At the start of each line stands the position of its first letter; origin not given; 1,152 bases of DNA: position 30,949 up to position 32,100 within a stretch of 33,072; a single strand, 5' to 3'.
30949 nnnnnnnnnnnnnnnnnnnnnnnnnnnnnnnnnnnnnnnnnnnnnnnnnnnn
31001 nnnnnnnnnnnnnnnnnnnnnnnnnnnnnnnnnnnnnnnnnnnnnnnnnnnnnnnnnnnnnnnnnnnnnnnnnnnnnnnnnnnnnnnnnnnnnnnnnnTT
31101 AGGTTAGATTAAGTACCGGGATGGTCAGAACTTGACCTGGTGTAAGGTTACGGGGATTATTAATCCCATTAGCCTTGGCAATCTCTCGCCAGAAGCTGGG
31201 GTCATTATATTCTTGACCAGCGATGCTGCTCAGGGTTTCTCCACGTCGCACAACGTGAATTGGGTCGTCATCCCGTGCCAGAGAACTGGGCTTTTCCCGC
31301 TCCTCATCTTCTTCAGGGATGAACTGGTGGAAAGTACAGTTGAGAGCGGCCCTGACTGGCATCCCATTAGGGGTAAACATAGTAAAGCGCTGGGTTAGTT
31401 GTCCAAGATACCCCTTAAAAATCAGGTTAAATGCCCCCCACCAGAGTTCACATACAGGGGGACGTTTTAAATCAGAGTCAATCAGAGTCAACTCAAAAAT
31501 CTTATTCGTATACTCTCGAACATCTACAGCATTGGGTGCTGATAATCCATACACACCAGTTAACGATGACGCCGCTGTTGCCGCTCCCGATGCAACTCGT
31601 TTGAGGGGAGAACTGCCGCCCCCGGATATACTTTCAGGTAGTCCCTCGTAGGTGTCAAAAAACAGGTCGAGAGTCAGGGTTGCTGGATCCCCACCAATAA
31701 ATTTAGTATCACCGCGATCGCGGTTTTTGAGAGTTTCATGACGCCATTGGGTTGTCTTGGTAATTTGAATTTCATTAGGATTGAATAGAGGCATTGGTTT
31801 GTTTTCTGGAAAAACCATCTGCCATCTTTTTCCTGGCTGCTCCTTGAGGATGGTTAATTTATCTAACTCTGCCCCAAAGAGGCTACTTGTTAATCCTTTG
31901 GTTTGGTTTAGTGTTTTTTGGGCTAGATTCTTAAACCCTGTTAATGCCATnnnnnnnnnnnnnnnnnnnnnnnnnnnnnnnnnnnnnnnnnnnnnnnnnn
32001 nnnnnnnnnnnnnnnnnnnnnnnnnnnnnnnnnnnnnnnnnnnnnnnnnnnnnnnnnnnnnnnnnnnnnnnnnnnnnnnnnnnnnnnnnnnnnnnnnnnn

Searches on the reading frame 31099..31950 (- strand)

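Call 8: search_protein_families(library=pfam, proteins=[window:31099-31950:-], max_evalue=0.01)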
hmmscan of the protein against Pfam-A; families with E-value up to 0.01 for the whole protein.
window:31099-31950:- (283 aa): 2 families
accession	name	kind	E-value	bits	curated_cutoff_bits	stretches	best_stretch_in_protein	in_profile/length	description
PF19266.4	CIS_tube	-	7.1e-29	101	27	1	29-217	2-157/158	Contractile injection system tube protein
PF01476.26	LysM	-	3.1e-09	37.1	20.9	1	232-278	1-43/43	LysM domain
